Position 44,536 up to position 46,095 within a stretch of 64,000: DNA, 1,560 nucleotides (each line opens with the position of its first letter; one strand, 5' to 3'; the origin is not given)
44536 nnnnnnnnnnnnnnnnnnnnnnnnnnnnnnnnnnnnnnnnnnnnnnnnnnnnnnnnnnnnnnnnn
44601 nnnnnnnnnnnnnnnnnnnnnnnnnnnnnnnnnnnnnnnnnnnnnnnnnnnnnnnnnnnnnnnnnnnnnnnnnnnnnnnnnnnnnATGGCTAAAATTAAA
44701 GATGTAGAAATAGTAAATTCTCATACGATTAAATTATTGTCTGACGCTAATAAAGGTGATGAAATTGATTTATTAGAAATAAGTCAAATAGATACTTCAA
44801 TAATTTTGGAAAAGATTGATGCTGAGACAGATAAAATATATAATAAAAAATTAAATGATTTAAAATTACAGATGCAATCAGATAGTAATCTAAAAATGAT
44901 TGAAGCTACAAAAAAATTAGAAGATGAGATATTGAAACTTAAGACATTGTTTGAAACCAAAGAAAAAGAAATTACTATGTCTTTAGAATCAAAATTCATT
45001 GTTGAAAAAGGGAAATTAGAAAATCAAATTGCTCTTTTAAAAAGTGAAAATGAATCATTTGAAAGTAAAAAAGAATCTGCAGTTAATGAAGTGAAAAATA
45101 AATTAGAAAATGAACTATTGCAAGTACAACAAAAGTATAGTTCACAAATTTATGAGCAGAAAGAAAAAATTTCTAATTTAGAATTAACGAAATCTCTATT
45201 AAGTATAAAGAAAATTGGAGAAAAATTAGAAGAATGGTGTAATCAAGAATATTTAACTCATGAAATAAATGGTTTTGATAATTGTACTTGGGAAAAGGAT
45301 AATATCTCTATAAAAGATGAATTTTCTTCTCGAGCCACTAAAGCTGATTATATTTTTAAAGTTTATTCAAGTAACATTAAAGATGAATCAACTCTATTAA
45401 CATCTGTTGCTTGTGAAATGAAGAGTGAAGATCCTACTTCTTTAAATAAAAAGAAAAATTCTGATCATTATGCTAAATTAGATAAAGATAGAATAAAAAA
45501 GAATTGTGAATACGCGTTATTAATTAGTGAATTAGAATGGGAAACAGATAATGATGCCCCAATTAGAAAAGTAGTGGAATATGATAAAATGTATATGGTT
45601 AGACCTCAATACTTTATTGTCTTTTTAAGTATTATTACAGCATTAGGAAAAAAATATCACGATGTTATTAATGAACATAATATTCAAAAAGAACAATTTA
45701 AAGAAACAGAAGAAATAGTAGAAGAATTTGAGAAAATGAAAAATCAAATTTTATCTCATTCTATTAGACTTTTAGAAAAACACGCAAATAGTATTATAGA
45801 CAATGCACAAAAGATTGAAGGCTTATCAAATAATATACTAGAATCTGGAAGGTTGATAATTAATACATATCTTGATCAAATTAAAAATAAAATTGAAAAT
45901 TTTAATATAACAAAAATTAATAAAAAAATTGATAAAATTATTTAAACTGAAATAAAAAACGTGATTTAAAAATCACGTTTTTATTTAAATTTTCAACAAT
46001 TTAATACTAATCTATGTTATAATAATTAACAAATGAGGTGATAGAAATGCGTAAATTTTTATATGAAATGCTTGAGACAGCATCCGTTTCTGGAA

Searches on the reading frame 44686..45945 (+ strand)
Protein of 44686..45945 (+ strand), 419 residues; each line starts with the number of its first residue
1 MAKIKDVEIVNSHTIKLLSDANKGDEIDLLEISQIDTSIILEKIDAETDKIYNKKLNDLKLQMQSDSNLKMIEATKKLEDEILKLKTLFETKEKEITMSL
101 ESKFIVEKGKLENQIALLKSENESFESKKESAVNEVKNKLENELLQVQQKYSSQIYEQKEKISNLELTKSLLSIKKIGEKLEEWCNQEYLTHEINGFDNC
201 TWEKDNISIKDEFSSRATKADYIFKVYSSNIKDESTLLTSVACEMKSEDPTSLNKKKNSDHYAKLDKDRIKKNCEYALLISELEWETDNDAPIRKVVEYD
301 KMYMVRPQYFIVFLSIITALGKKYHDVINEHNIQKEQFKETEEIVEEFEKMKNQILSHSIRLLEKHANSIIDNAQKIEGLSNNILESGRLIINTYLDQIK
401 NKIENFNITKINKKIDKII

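Call 104: search_protein_families(library=pfam, proteins=[window:44686-45945:+], max_evalue=0.00001)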
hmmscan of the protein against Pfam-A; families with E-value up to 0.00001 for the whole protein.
window:44686-45945:+ (419 aa): 1 family
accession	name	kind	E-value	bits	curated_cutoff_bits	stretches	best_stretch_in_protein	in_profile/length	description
PF09903.14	DUF2130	-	9.7e-41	140.2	26.7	1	148-413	5-254/255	Uncharacterized protein conserved in bacteria (DUF2130)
